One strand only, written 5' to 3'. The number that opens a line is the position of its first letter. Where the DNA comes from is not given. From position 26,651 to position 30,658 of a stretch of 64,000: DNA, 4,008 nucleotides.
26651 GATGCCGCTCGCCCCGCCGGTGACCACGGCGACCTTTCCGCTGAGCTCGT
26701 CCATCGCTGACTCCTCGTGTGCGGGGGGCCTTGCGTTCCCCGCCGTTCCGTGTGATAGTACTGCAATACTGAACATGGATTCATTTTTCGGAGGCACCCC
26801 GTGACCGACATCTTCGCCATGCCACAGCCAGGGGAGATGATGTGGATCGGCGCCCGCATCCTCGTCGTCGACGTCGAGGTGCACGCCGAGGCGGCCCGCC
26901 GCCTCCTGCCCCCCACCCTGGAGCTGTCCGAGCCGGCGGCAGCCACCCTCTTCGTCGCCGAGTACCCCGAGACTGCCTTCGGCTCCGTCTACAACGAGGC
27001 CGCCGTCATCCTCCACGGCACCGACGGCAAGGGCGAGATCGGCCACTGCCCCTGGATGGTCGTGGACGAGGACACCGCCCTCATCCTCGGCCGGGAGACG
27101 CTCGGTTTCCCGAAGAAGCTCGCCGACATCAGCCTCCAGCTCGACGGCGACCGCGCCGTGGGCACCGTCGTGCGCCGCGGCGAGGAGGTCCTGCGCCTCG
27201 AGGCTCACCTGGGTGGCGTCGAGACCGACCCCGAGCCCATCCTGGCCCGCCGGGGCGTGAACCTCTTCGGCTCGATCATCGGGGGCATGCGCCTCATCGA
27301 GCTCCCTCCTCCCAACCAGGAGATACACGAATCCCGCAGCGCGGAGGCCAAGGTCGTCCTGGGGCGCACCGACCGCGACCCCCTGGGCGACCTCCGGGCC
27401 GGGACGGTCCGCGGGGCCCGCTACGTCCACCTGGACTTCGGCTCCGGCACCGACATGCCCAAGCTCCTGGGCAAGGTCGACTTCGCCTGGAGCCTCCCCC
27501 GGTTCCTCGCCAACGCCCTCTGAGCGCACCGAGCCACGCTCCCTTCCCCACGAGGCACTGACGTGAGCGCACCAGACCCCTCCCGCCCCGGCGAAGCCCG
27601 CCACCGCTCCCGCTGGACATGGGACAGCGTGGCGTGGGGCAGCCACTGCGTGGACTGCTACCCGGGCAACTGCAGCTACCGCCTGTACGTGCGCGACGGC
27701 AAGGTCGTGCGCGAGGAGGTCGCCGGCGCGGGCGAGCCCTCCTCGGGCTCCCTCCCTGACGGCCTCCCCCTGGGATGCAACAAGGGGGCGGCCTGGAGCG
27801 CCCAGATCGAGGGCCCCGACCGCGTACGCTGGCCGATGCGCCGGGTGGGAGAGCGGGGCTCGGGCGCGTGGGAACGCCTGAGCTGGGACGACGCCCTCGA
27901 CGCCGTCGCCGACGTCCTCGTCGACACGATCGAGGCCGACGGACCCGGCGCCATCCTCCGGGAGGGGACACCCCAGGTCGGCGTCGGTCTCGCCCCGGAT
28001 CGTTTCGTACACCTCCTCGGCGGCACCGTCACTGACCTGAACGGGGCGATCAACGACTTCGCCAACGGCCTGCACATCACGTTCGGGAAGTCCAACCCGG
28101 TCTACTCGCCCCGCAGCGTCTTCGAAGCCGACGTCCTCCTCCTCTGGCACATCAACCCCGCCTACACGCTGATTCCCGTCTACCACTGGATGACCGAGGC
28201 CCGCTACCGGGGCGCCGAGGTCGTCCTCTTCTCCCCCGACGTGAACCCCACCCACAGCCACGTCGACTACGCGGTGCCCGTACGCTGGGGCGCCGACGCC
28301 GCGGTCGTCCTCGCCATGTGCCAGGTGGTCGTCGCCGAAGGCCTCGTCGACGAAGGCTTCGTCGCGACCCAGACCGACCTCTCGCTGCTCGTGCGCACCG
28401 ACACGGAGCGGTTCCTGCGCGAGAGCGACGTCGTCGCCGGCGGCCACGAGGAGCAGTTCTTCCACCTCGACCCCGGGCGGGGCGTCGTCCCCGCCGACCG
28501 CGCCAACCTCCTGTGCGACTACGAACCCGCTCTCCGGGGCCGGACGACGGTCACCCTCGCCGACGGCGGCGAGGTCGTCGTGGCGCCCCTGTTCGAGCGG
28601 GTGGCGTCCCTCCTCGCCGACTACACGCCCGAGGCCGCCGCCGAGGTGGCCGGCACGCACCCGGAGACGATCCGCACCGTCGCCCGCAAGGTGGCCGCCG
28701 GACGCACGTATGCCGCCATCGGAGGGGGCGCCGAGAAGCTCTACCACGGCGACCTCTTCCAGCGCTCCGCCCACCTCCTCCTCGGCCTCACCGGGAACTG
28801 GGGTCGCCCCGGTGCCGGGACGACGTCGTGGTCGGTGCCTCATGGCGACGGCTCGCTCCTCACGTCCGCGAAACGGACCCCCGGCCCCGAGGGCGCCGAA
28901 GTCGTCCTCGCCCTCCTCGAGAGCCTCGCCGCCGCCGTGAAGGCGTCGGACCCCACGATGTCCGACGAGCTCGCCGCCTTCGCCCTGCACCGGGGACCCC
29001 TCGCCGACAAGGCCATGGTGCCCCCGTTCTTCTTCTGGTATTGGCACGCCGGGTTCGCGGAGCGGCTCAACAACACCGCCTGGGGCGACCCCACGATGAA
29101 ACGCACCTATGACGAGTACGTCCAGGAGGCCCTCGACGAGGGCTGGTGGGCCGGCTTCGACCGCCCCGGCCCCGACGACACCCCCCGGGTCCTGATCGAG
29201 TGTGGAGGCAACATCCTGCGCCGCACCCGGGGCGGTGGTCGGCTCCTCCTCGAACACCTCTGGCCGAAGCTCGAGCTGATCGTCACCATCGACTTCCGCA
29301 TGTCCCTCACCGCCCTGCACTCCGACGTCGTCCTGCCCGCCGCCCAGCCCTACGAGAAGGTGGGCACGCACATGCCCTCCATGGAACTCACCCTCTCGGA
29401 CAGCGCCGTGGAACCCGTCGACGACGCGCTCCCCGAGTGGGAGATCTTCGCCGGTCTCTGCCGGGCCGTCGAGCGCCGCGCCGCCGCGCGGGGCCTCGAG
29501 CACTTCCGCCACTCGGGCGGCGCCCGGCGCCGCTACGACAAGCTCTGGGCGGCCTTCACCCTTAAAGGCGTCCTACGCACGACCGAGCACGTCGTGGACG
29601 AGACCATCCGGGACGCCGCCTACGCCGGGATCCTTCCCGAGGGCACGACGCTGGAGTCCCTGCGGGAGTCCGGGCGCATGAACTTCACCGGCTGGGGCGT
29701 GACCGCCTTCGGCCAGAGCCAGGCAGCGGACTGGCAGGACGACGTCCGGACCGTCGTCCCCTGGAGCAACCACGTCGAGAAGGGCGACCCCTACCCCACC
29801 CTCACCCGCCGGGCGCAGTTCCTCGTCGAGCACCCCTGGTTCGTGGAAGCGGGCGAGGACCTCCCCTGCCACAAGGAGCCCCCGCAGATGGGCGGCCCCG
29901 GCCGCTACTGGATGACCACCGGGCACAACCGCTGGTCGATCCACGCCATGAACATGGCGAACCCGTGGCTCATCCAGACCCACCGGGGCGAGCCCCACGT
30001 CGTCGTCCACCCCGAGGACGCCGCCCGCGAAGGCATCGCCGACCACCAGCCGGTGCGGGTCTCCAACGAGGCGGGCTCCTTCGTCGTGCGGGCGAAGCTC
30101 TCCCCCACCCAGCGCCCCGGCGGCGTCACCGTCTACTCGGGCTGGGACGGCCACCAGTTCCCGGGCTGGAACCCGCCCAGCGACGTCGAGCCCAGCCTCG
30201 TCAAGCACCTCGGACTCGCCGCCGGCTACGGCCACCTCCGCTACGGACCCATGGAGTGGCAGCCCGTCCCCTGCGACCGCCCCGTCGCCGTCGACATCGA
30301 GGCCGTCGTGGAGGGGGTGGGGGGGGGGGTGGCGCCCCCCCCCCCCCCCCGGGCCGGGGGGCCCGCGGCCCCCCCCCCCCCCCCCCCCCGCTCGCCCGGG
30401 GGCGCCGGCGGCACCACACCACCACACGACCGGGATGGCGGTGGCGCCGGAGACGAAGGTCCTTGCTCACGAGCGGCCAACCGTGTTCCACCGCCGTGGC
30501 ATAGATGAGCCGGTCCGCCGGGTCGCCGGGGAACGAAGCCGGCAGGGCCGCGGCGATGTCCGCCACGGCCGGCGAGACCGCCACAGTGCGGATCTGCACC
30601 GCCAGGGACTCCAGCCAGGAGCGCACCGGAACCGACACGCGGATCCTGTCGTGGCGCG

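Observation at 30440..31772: Two tandem VapBC-type toxin-antitoxin modules inserted between the molybdoenzyme and its CrtI-like partner genes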

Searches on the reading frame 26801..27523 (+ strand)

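Call 3: search_protein_families(library=pfam, proteins=[window:26801-27523:+], max_evalue=0.01)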
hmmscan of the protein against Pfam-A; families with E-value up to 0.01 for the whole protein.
window:26801-27523:+ (240 aa): 1 family
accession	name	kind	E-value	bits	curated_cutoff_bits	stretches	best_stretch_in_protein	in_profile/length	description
PF06314.16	ADC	-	4.6e-35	121.7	29.8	1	14-213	19-226/238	Acetoacetate decarboxylase (ADC)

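Call 4: search_protein_families(library=ncbifam, proteins=[window:26801-27523:+], max_evalue=0.01)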
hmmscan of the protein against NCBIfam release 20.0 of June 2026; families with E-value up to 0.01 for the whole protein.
window:26801-27523:+ (240 aa): 2 families
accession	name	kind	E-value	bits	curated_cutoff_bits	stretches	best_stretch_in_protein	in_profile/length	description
NF002614.0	PRK02265.1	subfamily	1.2e-10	41.3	150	1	20-123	32-134/246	acetoacetate decarboxylase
TIGR04460.1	endura_MppR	equivalog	0.0053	16.4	380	0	17-110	25-127/257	enduracididine biosynthesis enzyme MppR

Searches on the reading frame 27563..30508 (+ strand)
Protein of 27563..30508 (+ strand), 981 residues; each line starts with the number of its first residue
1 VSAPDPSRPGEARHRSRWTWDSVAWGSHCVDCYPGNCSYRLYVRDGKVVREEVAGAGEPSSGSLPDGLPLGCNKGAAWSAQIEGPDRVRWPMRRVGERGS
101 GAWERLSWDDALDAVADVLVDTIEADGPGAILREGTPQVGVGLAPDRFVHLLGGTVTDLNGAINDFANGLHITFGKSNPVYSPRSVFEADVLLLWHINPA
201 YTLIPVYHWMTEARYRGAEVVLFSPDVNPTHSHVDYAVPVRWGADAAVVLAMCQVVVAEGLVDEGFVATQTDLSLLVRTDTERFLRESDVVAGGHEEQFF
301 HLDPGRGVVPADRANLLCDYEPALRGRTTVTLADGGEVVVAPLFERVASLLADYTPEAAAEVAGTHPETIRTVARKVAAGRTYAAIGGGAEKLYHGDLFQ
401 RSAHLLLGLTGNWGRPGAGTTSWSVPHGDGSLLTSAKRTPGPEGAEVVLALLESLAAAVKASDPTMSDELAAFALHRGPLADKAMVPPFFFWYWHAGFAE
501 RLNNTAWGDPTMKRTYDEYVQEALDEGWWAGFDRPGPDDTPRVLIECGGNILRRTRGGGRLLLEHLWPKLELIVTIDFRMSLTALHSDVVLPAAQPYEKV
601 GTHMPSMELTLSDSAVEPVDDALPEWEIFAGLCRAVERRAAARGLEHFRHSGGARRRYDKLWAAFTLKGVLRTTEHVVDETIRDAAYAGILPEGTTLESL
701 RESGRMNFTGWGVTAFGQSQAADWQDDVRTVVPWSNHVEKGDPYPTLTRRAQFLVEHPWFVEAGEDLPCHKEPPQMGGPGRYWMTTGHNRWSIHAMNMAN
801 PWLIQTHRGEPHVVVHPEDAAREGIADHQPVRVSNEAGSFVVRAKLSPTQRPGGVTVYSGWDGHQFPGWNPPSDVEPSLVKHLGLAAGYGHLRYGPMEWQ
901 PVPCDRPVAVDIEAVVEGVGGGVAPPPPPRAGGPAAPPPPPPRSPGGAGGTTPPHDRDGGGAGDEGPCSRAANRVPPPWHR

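Call 3: search_protein_families(library=pfam, proteins=[window:27563-30508:+], max_evalue=0.01)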
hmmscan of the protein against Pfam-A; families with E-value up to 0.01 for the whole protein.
window:27563-30508:+ (981 aa): 2 families
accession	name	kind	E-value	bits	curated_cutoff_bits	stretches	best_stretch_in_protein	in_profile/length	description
PF00384.28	Molybdopterin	-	7.8e-29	101.2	24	2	87-432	1-233/353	Molybdopterin oxidoreductase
PF01568.27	Molydop_binding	-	5.4e-18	65.5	26.8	1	782-863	1-82/110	Molydopterin dinucleotide binding domain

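Call 4: search_protein_families(library=ncbifam, proteins=[window:27563-30508:+], max_evalue=0.01)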
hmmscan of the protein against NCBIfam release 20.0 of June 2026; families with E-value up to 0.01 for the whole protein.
window:27563-30508:+ (981 aa): 23 families
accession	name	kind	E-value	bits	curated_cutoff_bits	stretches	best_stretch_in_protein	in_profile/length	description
TIGR03479.1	DMSO_red_II_alp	subfamily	4.9e-230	766.1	984.75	1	11-913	45-913/913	molybdopterin-dependent oxidoreductase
NF042978.1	EthbenzDh_ebdA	equivalog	1.5e-206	688.3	2000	1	14-913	68-975/977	ethylbenzene dehydrogenase subunit alpha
TIGR01580.1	narG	equivalog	1.7e-48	165.1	1084.15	4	97-290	151-360/1235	nitrate reductase subunit alpha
TIGR02166.1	dmsA_ynfE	subfamily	1.4e-42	145.7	777.7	3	21-268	42-296/794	DMSO/selenate family reductase complex A subunit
TIGR01591.1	Fdh-alpha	equivalog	9.3e-42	143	666.25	4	29-271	3-238/672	formate dehydrogenase subunit alpha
NF041885.1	selenate_YnfE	exception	6.9e-32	110.1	1675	1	18-267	43-302/805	selenate/tellurate reductase subunit YnfE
NF041884.1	selenate_YnfF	exception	1.9e-30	105.4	1650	1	17-267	39-295/798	selenate/tellurate reductase subunit YnfF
NF011566.1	PRK14990.1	exception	1.4e-28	99.4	1600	1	21-268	56-316/814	dimethylsulfoxide reductase subunit A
NF012032.0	PRK15488.1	equivalog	2.1e-28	98.8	694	3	72-131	83-142/759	thiosulfate reductase PhsA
TIGR00509.1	bisC_fam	subfamily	2.4e-23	82.3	1017.55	2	542-639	414-513/772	molybdopterin guanine dinucleotide-containing S/N-oxide reductase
NF047855.1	AssmNtatRedNasC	equivalog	1.5e-20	73.1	1100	3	72-272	62-264/708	assimilatory nitrate reductase catalytic subunit NasC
NF041513.1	formate_DH_Act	exception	1.2e-19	69.7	1400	2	168-280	192-304/1067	formate dehydrogenase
NF011682.0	PRK15102.1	equivalog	4.1e-18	64.8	909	2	547-641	477-573/829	trimethylamine-N-oxide reductase TorA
TIGR02164.1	torA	equivalog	1.2e-16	60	1465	2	564-640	488-568/824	trimethylamine-N-oxide reductase TorA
TIGR01553.1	formate-DH-alph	equivalog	4.3e-15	54.6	814.2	2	186-280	219-313/1009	formate dehydrogenase-N subunit alpha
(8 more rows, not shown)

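Call 5: find_related_loci(query=window:27563-30301:+, collection=genome_contigs, flank=10000)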
Query window:27563-30301:+ (913 aa) in genome_contigs; peptide patterns used: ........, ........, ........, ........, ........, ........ (x = any residue, [..] = any of these).
56 stretches matched a pattern; 16 encode a relative of the query (tblastn E <= 1e-3); 16 distinct loci.
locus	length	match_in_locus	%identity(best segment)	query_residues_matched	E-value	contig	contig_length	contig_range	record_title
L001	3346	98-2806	65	11-913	0e+0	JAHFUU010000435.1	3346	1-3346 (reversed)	MAG: Microthrixaceae bacterium isolate nzgw87 NODE_84416_length_3347_cov_2.261314, whole genome shotgun sequence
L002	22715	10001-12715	66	9-912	0e+0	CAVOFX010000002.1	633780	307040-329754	MAG: uncultured Microthrixaceae bacterium isolate MFD09964.bin.1.60 genome assembly, contig: contig_12482, whole genome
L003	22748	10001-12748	64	4-910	0e+0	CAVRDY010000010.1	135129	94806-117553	MAG: uncultured Actinomycetes bacterium isolate MFD09964.bin.2.70 genome assembly, contig: contig_35779, whole genome sh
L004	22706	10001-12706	66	11-905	0e+0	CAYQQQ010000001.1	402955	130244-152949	MAG TPA_asm: uncultured Microthrixaceae bacterium isolate SRP292972_co1_121 genome assembly, contig: NODE_30_length_4029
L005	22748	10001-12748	63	4-913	0e+0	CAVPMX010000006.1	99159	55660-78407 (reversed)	MAG: uncultured Actinomycetes bacterium isolate MFD09964.bin.2.241 genome assembly, contig: contig_53812, whole genome s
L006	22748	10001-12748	63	4-913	0e+0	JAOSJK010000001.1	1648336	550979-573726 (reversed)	MAG: Acidimicrobiia bacterium isolate FR_1 FR-Acidimicrobiia-1_s1, whole genome shotgun sequence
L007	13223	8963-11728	51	1-913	0e+0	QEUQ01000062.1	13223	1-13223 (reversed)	MAG: Acidobacteria bacterium isolate ATN3 J3_scaffold_3823, whole genome shotgun sequence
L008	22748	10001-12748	50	10-913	0e+0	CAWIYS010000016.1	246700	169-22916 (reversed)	MAG: uncultured Chloroflexia bacterium isolate MFD05942.bin.2.242 genome assembly, contig: contig_59309, whole genome sh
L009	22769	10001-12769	49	2-912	0e+0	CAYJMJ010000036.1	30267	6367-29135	MAG TPA_asm: uncultured Dehalococcoidia bacterium isolate ERP124720_co1_29 genome assembly, contig: NODE_2054_length_302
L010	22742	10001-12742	49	4-906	0e+0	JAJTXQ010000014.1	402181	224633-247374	MAG: Dehalococcoidia bacterium isolate DTUCFX13 14-Genome44, whole genome shotgun sequence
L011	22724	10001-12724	48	14-913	0e+0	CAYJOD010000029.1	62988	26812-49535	MAG TPA_asm: uncultured Candidatus Binatia bacterium isolate ERP124720_co1_58 genome assembly, contig: NODE_643_length_6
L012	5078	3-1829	64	304-912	0e+0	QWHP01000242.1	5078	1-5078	MAG: Actinobacteria bacterium ATB1 test_scaffold_11249, whole genome shotgun sequence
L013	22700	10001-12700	65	13-912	0e+0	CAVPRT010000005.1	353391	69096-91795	MAG: uncultured Acidimicrobiales bacterium isolate MFD09964.bin.2.17 genome assembly, contig: contig_17869, whole genome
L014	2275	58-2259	44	11-723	0e+0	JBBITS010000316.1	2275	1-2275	MAG: Chloroflexota bacterium isolate STF170223_bin_401 NODE_20351_length_2275_cov_4.976577, whole genome shotgun sequenc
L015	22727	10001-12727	38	11-913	3e-175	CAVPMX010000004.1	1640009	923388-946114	MAG: uncultured Actinomycetes bacterium isolate MFD09964.bin.2.241 genome assembly, contig: contig_4523, whole genome sh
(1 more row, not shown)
